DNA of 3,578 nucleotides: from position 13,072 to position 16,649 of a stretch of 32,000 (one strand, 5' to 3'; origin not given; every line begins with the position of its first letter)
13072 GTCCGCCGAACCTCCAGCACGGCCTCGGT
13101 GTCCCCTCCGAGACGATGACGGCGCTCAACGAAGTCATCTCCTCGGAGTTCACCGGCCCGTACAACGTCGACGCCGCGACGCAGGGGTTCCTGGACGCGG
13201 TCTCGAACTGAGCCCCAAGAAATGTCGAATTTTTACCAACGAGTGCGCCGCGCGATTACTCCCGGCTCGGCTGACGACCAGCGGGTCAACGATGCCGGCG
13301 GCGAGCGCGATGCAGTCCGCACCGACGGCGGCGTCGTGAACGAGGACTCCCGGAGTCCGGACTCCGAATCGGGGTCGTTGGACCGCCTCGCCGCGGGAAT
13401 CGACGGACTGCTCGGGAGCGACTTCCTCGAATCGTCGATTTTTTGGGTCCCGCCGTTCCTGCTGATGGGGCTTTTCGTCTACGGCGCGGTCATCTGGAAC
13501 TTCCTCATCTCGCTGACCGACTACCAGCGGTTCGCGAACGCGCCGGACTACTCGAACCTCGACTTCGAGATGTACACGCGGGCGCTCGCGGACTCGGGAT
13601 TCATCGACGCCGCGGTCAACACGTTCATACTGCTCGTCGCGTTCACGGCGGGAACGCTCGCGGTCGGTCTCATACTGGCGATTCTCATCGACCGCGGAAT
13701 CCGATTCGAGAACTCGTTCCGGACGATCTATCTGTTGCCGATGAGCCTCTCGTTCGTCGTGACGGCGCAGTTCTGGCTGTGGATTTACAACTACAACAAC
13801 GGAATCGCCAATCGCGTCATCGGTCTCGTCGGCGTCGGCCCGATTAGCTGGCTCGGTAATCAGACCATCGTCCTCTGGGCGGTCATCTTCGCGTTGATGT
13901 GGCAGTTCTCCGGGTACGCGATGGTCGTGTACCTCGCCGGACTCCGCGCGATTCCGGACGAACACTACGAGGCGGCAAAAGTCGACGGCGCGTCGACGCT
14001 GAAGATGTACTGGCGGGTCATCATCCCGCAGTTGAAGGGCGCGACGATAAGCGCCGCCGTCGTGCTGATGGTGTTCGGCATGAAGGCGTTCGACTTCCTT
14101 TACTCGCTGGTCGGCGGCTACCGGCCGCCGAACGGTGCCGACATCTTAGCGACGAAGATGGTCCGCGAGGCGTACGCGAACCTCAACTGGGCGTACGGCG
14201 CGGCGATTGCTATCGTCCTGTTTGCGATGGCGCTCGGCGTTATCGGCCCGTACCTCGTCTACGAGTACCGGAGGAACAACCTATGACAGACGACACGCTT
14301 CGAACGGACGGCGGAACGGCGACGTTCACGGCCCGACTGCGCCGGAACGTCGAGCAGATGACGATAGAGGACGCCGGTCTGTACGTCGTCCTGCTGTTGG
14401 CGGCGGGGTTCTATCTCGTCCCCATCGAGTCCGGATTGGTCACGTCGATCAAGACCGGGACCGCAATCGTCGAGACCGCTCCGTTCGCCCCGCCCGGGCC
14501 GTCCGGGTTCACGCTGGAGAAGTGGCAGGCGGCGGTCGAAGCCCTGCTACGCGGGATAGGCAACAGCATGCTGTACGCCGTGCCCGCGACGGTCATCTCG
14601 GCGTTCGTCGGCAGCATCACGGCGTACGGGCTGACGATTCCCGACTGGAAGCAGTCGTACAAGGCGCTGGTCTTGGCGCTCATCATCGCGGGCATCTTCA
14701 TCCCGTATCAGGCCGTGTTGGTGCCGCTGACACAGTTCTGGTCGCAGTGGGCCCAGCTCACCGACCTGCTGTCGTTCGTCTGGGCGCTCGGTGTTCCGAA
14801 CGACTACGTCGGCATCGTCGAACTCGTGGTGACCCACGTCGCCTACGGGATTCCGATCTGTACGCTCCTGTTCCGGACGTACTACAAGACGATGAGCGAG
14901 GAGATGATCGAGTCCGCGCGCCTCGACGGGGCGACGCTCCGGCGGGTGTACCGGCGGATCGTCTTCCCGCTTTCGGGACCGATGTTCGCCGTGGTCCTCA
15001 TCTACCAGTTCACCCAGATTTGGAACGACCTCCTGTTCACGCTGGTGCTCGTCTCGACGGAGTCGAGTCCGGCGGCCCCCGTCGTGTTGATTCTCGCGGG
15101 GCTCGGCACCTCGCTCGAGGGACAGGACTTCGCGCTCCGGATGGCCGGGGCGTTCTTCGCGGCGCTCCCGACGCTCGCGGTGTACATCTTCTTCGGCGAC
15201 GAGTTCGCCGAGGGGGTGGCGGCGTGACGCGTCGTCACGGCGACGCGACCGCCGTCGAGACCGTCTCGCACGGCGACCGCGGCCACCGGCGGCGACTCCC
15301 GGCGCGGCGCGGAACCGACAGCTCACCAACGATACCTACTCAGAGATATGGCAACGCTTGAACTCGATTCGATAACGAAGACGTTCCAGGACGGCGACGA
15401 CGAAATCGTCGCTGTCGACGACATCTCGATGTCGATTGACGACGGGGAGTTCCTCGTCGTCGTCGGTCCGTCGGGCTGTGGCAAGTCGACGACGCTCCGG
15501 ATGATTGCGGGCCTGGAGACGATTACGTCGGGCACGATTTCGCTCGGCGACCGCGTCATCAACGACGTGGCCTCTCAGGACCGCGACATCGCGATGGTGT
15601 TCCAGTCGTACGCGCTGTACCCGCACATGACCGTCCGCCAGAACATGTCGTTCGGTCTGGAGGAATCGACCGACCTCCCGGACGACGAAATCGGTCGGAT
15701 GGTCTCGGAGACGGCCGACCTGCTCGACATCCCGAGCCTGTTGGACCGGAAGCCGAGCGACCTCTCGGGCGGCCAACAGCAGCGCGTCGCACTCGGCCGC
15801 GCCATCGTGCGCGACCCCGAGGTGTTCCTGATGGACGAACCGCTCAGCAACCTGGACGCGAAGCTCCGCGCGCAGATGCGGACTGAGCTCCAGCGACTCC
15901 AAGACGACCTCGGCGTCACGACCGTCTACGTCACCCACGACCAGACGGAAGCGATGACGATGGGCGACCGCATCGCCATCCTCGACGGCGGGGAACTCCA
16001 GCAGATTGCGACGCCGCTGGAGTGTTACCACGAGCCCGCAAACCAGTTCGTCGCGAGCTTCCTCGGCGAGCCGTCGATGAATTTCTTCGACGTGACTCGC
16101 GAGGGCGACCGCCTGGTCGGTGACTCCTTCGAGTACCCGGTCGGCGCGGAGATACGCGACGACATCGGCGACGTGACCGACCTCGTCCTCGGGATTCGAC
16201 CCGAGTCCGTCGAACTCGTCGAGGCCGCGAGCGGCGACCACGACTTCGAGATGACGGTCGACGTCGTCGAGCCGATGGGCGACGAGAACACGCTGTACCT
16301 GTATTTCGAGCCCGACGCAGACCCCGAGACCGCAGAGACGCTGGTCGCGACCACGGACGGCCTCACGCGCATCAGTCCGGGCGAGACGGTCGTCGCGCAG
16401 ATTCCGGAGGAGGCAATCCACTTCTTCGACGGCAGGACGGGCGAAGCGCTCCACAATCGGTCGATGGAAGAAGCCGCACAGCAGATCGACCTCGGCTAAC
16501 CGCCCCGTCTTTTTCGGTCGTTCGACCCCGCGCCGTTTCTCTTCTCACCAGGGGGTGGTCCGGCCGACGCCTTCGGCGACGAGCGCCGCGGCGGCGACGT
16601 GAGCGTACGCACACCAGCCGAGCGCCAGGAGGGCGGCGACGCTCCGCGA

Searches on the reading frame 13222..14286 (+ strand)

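Call 26: search_protein_families(library=pfam, proteins=[window:13222-14286:+], max_evalue=0.001)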
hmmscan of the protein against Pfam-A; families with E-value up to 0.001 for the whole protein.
window:13222-14286:+ (354 aa): 1 family
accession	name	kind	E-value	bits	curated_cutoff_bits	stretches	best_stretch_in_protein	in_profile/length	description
PF00528.27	BPD_transp_1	-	1.4e-19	71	26.4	1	147-343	3-172/184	Binding-protein-dependent transport system inner membrane component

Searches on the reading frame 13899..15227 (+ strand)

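Call 26: search_protein_families(library=pfam, proteins=[window:13899-15227:+], max_evalue=0.001)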
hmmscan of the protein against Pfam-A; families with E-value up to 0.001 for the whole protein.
window:13899-15227:+ (442 aa): 1 family
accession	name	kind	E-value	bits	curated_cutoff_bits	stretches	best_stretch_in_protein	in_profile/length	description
PF00528.27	BPD_transp_1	-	2.9e-10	40.6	26.4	1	254-431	16-170/184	Binding-protein-dependent transport system inner membrane component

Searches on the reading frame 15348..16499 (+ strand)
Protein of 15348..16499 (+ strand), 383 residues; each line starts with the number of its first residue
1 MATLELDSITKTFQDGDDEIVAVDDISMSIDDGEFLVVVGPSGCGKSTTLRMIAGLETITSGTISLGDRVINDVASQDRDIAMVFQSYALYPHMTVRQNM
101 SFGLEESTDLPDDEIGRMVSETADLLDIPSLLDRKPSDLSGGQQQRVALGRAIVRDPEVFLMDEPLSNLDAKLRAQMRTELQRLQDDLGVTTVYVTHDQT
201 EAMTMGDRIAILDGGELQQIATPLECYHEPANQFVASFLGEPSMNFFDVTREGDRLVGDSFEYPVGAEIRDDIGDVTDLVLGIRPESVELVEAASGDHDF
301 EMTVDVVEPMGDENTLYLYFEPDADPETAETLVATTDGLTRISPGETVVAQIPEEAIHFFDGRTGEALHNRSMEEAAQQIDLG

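Call 26: search_protein_families(library=pfam, proteins=[window:15348-16499:+], max_evalue=0.001)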
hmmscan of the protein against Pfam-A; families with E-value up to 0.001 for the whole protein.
window:15348-16499:+ (383 aa): 6 families
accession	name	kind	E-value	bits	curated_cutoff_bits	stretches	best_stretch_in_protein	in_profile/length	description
PF00005.33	ABC_tran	-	7.3e-33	114.5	25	1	24-166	2-136/137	ABC transporter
PF08402.16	TOBE_2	-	1e-07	32.4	21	1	281-360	1-76/76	TOBE domain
PF17912.7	OB_MalK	-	1.3e-06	29.6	27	1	240-287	1-52/53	MalK OB fold domain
PF13304.12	AAA_21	-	1.5e-05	25.7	27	0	122-199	221-300/304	AAA domain, putative AbiEii toxin, Type IV TA system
PF02463.25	SMC_N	-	0.00033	20.6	40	0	34-205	25-207/220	RecF/RecN/SMC N terminal domain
PF13401.12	AAA_22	-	0.00055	20.7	27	0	33-57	5-29/130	AAA domain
